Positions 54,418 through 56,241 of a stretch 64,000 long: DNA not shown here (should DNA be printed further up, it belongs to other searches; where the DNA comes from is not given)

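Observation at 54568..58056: SznF-like HDO–cupin metalloenzyme with Rieske and amino-acid-permease partners: candidate N-oxygenation / N–N bond-forming locus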

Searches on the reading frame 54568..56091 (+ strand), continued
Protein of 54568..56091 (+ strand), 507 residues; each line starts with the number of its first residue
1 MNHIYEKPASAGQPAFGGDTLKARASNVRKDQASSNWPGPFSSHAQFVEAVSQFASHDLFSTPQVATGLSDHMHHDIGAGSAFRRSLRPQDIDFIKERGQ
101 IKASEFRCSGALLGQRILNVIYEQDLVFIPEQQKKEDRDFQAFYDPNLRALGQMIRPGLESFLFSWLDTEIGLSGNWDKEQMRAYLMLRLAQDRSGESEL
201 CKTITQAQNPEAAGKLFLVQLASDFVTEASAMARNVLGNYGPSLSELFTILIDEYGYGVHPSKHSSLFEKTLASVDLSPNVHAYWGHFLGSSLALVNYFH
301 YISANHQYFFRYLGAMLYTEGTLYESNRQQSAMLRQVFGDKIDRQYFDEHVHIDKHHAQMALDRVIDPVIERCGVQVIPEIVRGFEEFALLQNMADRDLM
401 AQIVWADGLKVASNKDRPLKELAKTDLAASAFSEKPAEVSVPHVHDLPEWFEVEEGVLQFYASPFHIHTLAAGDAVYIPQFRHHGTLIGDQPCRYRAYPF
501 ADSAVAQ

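Call 39: get_annotated_region(hit=H1, flank=6000)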
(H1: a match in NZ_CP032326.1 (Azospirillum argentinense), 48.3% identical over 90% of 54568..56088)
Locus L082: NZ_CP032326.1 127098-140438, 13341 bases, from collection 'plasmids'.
description: Azospirillum argentinense strain MTCC4035 plasmid p5, complete sequence
organism: Azospirillum argentinense (NCBI taxid 2970906)
taxonomy: Bacteria; Pseudomonadota; Alphaproteobacteria; Rhodospirillales; Azospirillaceae; Azospirillum; Azospirillum argentinense
host: -; source: soil sample,Agricultural field; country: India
typing (MOB-suite, as given by PLSDB): conjugative; relaxase MOBP,MOBQ; mating-pair formation MPF_T
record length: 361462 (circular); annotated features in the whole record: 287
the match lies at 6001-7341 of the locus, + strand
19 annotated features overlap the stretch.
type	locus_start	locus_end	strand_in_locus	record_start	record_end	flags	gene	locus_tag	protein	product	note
CDS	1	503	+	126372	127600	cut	-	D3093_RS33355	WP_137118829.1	IS3 family transposase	-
CDS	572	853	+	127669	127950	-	-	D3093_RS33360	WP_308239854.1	LysR substrate-binding domain-containing protein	-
CDS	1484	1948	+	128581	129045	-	-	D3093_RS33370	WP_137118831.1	hypothetical protein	-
CDS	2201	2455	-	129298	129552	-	-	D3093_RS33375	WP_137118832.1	DUF4167 domain-containing protein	-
CDS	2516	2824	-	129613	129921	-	-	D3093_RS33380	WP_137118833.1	hypothetical protein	-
CDS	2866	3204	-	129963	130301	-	-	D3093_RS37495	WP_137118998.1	Fic/DOC family N-terminal domain-containing protein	-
CDS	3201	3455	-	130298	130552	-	-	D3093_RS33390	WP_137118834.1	hypothetical protein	-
CDS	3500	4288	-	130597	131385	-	-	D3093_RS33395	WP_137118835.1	DNA/RNA non-specific endonuclease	-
CDS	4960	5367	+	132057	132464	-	-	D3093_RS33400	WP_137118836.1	ribbon-helix-helix domain-containing protein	-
CDS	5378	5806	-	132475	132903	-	-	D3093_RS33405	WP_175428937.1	Lrp/AsnC family transcriptional regulator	-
CDS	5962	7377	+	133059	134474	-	-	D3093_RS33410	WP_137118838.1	iron-containing redox enzyme family protein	-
CDS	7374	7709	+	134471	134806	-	-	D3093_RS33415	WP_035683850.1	Rieske 2Fe-2S domain-containing protein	-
CDS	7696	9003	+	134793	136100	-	-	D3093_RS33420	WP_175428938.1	amino acid permease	GO:0055085 - transmembrane transport [Evidence IEA]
CDS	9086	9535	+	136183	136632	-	-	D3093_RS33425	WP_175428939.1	ribbon-helix-helix domain-containing protein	-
CDS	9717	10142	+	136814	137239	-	-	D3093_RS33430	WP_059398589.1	hypothetical protein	-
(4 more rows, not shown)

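Call 40: get_annotated_region(hit=H5, flank=8000)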
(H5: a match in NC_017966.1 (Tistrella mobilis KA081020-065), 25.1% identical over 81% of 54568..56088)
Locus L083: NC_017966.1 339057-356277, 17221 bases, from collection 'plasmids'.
description: Tistrella mobilis KA081020-065 plasmid pTM2, complete sequence
organism: Tistrella mobilis KA081020-065 (NCBI taxid 1110502)
taxonomy: Bacteria; Pseudomonadota; Alphaproteobacteria; Geminicoccales; Geminicoccaceae; Tistrella; Tistrella mobilis; Tistrella mobilis KA081020-065
host: -; source: -; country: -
typing (MOB-suite, as given by PLSDB): non-mobilizable
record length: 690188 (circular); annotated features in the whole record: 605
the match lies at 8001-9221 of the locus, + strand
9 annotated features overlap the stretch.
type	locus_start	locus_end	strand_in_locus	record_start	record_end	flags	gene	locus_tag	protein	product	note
CDS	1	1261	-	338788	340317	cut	-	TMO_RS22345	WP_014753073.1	aldehyde dehydrogenase family protein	-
CDS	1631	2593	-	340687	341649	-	-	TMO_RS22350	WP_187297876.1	DUF1338 domain-containing protein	-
CDS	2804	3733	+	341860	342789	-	gcvA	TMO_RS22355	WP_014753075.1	transcriptional regulator GcvA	GO:0006355 - regulation of DNA-templated transcription [Evidence IEA]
CDS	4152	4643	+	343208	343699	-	-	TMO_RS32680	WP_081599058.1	sporulation protein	-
CDS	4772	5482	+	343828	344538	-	-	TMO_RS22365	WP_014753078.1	3-oxoacid CoA-transferase subunit A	-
CDS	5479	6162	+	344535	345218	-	-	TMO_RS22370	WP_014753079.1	3-oxoacid CoA-transferase subunit B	-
CDS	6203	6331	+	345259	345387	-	-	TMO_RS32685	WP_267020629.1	hypothetical protein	-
CDS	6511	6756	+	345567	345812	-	-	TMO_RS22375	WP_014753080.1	MbtH family NRPS accessory protein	-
CDS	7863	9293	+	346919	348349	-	-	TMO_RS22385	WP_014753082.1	hypothetical protein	-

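Call 41: get_annotated_region(hit=H3, flank=6000)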
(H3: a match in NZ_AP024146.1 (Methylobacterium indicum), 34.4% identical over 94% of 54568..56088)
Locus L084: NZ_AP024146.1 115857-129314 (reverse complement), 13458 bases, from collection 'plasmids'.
description: Methylobacterium indicum strain VL1 plasmid pVL1_1, complete sequence
organism: Methylobacterium indicum (NCBI taxid 1775910)
taxonomy: Bacteria; Pseudomonadota; Alphaproteobacteria; Hyphomicrobiales; Methylobacteriaceae; Methylobacterium; Methylobacterium indicum
host: -; source: -; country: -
typing (MOB-suite, as given by PLSDB): conjugative; relaxase MOBP; mating-pair formation MPF_I
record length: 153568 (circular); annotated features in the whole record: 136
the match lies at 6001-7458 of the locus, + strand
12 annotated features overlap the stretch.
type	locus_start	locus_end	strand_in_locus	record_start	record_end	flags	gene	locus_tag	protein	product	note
CDS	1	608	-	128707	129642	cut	-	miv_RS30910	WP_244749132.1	histone deacetylase family protein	-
CDS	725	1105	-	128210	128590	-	-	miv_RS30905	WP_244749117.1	DUF3617 family protein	-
CDS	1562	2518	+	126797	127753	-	-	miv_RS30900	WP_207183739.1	cysteine synthase family protein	GO:0006535 - cysteine biosynthetic process from serine [Evidence IEA]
CDS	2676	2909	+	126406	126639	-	-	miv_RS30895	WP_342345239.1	EamA family transporter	-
CDS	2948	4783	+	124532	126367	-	-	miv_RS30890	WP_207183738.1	2Fe-2S iron-sulfur cluster-binding protein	-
CDS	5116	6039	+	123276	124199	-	-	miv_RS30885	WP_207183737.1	50S ribosomal protein L11 methyltransferase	-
CDS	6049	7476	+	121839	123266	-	-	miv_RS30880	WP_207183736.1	iron-containing redox enzyme family protein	-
CDS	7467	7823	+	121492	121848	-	-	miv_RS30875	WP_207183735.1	Rieske 2Fe-2S domain-containing protein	-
CDS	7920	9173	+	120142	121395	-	-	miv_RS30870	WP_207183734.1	ATP-grasp domain-containing protein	-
CDS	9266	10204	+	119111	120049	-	-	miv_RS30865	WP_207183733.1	alpha/beta hydrolase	-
CDS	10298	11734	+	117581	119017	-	-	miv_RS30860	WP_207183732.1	M20/M25/M40 family metallo-hydrolase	-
CDS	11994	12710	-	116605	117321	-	-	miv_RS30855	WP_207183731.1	LuxR family transcriptional regulator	-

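Call 42: get_annotated_region(hit=H4, flank=6000)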
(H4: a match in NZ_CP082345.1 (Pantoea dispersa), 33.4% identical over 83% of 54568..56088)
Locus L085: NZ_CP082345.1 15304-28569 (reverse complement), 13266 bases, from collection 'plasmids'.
description: Pantoea dispersa strain AHKW2b plasmid pAHKW2b.3, complete sequence
organism: Pantoea dispersa (NCBI taxid 59814)
taxonomy: Bacteria; Pseudomonadota; Gammaproteobacteria; Enterobacterales; Erwiniaceae; Pantoea; Pantoea dispersa
host: -; source: Canis lupus familiaris,Skin swab,Paw surface; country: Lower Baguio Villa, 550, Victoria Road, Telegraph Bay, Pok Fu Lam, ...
typing (MOB-suite, as given by PLSDB): non-mobilizable; mating-pair formation MPF_F
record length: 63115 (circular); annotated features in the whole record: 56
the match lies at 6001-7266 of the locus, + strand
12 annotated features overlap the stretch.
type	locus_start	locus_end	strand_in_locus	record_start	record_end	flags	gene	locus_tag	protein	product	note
CDS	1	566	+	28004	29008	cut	-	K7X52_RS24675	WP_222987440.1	Abi family protein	-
CDS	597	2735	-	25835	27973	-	-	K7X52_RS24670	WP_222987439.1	AAA family ATPase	-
CDS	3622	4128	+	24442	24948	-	-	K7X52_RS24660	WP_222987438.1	hypothetical protein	-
CDS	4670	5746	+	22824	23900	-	ada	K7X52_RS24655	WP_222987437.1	bifunctional DNA-binding transcriptional regulator/O6-methylguanine-DNA methyltransferase Ada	GO:0006281 - DNA repair [Evidence IEA]; GO:0006355 - regulation of DNA-templated transcription [Evidence IEA]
CDS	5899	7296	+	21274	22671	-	-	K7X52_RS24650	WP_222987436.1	iron-containing redox enzyme family protein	-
CDS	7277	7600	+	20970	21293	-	-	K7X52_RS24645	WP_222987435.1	Rieske 2Fe-2S domain-containing protein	-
CDS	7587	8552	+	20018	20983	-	-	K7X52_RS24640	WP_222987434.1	50S ribosomal protein L11 methyltransferase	-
CDS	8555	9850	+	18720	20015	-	-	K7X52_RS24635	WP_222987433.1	MFS transporter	GO:0055085 - transmembrane transport [Evidence IEA]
CDS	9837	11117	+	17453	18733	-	-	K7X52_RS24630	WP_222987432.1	ATP-grasp domain-containing protein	-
CDS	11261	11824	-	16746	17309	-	-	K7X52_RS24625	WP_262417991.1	phospholipase D family protein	-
CDS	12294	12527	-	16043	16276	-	-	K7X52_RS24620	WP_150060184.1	KTSC domain-containing protein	-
CDS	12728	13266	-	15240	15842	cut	-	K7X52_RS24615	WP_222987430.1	DUF2913 family protein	-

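Call 46: search_protein_families(library=pfam, proteins=[L083:7057-7797:+, L083:7863-9290:+, L084:2948-4783:+, L085:7587-8552:+, L082:7696-9003:+], max_evalue=0.001)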
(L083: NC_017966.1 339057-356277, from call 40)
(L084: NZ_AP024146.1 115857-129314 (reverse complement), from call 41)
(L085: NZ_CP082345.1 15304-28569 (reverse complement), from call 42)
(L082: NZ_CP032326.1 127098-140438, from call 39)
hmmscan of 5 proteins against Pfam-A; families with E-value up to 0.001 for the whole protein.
L083:7057-7797:+ (247 aa): 1 family
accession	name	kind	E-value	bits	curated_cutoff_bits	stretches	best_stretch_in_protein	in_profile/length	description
PF02668.22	TauD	-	3.3e-36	126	27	1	14-235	78-265/267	Taurine catabolism dioxygenase TauD, TfdA family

L083:7863-9290:+ (476 aa): 0 families

L084:2948-4783:+ (611 aa): 5 families
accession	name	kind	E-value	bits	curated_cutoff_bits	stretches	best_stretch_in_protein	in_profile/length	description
PF00111.32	Fer2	-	2.5e-13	50.2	21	1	536-603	8-76/77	2Fe-2S iron-sulfur cluster binding domain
PF00175.26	NAD_binding_1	-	4.3e-13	50.3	22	1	391-495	1-108/109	Oxidoreductase NAD-binding domain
PF03476.21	MOSC_N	-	8.9e-13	48.6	25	1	8-80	4-75/119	MOSC N-terminal beta barrel domain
PF00970.30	FAD_binding_6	-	1.9e-08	35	21.1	1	295-379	13-97/99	Oxidoreductase FAD-binding domain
PF03473.23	MOSC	-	0.00049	20.6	22.7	0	150-221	33-96/120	MOSC domain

L085:7587-8552:+ (321 aa): 12 families
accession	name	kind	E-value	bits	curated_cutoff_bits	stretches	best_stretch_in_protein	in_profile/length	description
PF22528.1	PRMT_C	-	1.4e-09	38.5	27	1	212-298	60-146/164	Arginine methyltransferase oligomerization subdomain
PF06325.19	PrmA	-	2.8e-09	37.3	22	1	38-122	153-231/296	Ribosomal protein L11 methyltransferase (PrmA)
PF02475.24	TRM5-TYW2_MTfase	-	1.2e-05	25.7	28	1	33-108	23-99/164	TRM5/TYW2 methyltransferase domain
PF13847.12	Methyltransf_31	-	1.6e-05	25.1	27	1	46-124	3-81/145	Methyltransferase domain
PF12847.13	Methyltransf_18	-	1.8e-05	25.2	27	1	45-101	13-70/151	Methyltransferase domain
PF13649.12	Methyltransf_25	-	2.3e-05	25.4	27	1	50-107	1-57/97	Methyltransferase domain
PF05175.20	MTS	-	3.3e-05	24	23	1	40-102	27-87/170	Methyltransferase small domain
PF01728.25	FtsJ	-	0.00011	22.7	24.1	1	34-82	7-58/181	FtsJ-like methyltransferase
PF01596.23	Methyltransf_3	-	0.0002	21.2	22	1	47-102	45-102/204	O-methyltransferase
PF13679.12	Methyltransf_32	-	0.00036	21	27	1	39-118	16-102/143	Methyltransferase domain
PF17286.7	PRMT5_C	-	0.00051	20.5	30.3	1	225-292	60-130/167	PRMT5 oligomerisation domain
PF13489.12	Methyltransf_23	-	0.00067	19.9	27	0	37-97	13-74/164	Methyltransferase domain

L082:7696-9003:+ (435 aa): 2 families
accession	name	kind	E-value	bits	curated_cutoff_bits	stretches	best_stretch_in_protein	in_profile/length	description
PF13520.12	AA_permease_2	-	8.8e-32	111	27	1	13-412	1-397/427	Amino acid permease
PF00324.27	AA_permease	-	2.4e-20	73.1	24.6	1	18-375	2-380/470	Amino acid permease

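Call 53: predict_structure(alignment_id=A1)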
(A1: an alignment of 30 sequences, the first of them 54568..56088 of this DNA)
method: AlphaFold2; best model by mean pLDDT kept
length: 507 residues; sequences in the alignment: 30
mean_pLDDT: 85.1   pTM: 0.87
mean pLDDT of the five models: 85.1, 84.1, 83.8, 82.6, 82.5
residues with pLDDT >= 90: 319; 70-90: 99; 50-70: 42; < 50: 47
segments of 3 or more residues with pLDDT < 50: 1-34, 66-72, 74-77
pLDDT, mean of each block of 10 residues (from residue 1): 34 36 40 59 93 95 56 51 88 88 94 97 88 78 96 97 94 92 97 95 98 97 88 75 83 67 79 94 92 97 94 96 95 98 94 89 95 96 98 98 95 66 67 91 93 95 93 94 94 92 65
secondary structure, 60 per line:
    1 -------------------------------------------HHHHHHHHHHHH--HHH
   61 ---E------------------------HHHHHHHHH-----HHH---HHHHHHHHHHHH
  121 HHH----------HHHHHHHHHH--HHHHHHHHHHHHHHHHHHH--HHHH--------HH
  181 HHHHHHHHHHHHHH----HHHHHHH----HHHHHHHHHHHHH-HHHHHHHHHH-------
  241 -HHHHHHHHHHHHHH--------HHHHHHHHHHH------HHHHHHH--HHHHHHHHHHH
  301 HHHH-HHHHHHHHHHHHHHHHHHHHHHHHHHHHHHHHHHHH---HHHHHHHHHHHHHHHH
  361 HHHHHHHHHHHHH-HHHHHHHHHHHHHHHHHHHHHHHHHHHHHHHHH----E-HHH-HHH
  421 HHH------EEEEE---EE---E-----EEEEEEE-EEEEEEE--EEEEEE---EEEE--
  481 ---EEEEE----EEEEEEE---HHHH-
elements in order: H44-55 H89-97 H109-123 H134-143 H146-164 H167-170 H179-194 H199-205 H210-222 H224-233 H242-255 H264-274 H281-287 H290-304 H306-341 H345-373 H375-407 H418-423 E430-434 E449-455 E457-463 E466-471 E475-478 E484-488 E493-499 H503-506

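Call 58: fold_search(model_id=the predicted structure, library=pdb)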
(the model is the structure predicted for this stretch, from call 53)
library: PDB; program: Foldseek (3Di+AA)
matches with E <= 10: 1581; with E <= 0.001: 23
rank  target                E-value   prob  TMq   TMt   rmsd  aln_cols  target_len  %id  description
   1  6vzy_B                1.2e-31  1.00  0.81  0.90   2.9       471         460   39  Crystal structure of SznF from Streptomyces achromogenes var. streptozoticus NRRL 2697 with a diiron(II) central domai (released 2021-01-13)
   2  6m9s_A                4.2e-31  1.00  0.81  0.90   2.7       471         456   39  Crystal structure of SeMet SznF from Streptomyces achromogenes var. streptozoticus NRRL 2697 (released 2019-02-06)
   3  6m9s_D                7.7e-31  1.00  0.80  0.89   2.7       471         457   38  Crystal structure of SeMet SznF from Streptomyces achromogenes var. streptozoticus NRRL 2697 (released 2019-02-06)
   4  6xcv_A                1.2e-30  1.00  0.81  0.89   2.9       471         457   39  Crystal structure of apo SznF from Streptomyces achromogenes var. streptozoticus NRRL 2697 (released 2021-01-13)
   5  6xcv_B                1.3e-30  1.00  0.81  0.89   3.0       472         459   39  Crystal structure of apo SznF from Streptomyces achromogenes var. streptozoticus NRRL 2697 (released 2021-01-13)
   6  6m9s_C                1.4e-30  1.00  0.81  0.89   2.8       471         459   38  Crystal structure of SeMet SznF from Streptomyces achromogenes var. streptozoticus NRRL 2697 (released 2019-02-06)
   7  6vzy_A                1.8e-30  1.00  0.81  0.89   2.8       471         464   39  Crystal structure of SznF from Streptomyces achromogenes var. streptozoticus NRRL 2697 with a diiron(II) central domai (released 2021-01-13)
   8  8e8w_A                4.2e-30  1.00  0.81  0.91   2.5       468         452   38  Crystal structure of SznF from Streptomyces achromogenes var. streptozoticus NRRL 2697 mononuclear Fe(II) structure on (released 2023-08-30)
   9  8e8w_B                6.2e-30  1.00  0.80  0.89   2.9       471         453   39  Crystal structure of SznF from Streptomyces achromogenes var. streptozoticus NRRL 2697 mononuclear Fe(II) structure on (released 2023-08-30)
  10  6m9s_B                6.7e-30  1.00  0.80  0.90   2.7       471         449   37  Crystal structure of SeMet SznF from Streptomyces achromogenes var. streptozoticus NRRL 2697 (released 2019-02-06)
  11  6m9r_A                1.7e-29  1.00  0.81  0.89   2.9       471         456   39  Crystal structure of SznF from Streptomyces achromogenes var. streptozoticus NRRL 2697 with a bound N(delta)-hydroxy-N (released 2019-02-06)
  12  6m9r_B                1.9e-29  1.00  0.80  0.89   3.0       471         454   38  Crystal structure of SznF from Streptomyces achromogenes var. streptozoticus NRRL 2697 with a bound N(delta)-hydroxy-N (released 2019-02-06)
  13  9n1a                  1.1e-06  1.00  0.46  0.67   6.4       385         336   17  crystal structure of diferric HrmI from Streptomyces griseoflavus (released 2025-08-20)
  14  9n1e                  1.6e-06  1.00  0.50  0.73   4.5       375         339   16  Crystal structure of N-oxygenase HrmI with the diferric cofactor partially loaded (released 2025-08-20)
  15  9nh9                  2.0e-06  1.00  0.48  0.70   6.2       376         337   16  Crystal Structure of N-oxygenase HrmI with the diferric cofactor and the N(6)-hydroxy-L-lysine product bound (released 2025-08-20)
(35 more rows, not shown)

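Call 68: search_dna_similar(query=L083:7863-9290:+, collection=plasmids, mode=protein, max_evalue=1e-8, max_rows=30)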
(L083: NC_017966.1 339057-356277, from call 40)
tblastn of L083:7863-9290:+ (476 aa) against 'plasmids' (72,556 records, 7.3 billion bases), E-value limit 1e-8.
Records with a match: 2; places in all: 2; records where one place covers at least 80% of the query: 2.
Best place of each record, by identity: >=99% 1; <60% 1.
By first word of the organism name: Tistrella 1; Methylobacterium 1.
By predicted mobility (MOB-suite, as given by PLSDB): non-mobilizable 1; conjugative 1.
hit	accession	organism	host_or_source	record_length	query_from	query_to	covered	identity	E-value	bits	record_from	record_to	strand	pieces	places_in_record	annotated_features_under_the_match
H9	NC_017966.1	Tistrella mobilis KA081020-065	-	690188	1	476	100%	100.0%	0e+0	870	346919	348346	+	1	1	hypothetical protein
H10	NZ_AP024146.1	Methylobacterium indicum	-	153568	38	453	87%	26.3%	3e-15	87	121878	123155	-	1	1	iron-containing redox enzyme family protein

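Call 74: find_related_loci(query=window:54568-56088:+, collection=metagenome_contigs, flank=8000)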
Query window:54568-56088:+ (507 aa) in metagenome_contigs; peptide patterns used: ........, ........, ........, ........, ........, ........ (x = any residue, [..] = any of these).
95 stretches matched a pattern, but none encodes a relative of the query by tblastn (E <= 1e-3).

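Call 76: find_related_loci(query=A4, collection=metagenome_contigs, flank=8000)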
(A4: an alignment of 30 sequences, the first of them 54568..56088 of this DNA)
Query A4 (507 aa) in metagenome_contigs; peptide patterns used: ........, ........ (x = any residue, [..] = any of these).
327 stretches matched a pattern; 101 encode a relative of the query (tblastn E <= 1e-3); the best 80 are kept; 80 distinct loci.
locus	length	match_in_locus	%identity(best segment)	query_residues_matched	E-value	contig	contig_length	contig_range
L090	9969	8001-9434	49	20-506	3e-141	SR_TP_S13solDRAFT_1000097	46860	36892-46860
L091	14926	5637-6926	50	77-503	5e-130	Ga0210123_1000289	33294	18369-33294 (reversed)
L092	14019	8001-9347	47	43-498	6e-130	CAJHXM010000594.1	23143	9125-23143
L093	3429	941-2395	42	6-506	7e-125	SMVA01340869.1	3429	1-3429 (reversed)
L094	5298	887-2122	48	81-495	1e-121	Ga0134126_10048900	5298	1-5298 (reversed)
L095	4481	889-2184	45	79-506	4e-119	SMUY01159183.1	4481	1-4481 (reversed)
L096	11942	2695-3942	43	79-495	6e-116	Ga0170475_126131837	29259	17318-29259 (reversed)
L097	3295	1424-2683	45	80-495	1e-119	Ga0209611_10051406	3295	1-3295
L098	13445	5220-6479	45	80-495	3e-116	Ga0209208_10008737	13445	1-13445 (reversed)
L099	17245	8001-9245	46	79-495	1e-113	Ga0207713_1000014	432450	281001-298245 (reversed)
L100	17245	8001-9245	46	79-495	2e-113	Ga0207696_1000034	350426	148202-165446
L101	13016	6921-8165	46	79-495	4e-112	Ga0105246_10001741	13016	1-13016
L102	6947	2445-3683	43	83-495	4e-111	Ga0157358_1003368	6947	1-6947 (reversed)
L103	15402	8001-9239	45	81-495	2e-109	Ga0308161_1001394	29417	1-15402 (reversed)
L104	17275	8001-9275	42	83-502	2e-109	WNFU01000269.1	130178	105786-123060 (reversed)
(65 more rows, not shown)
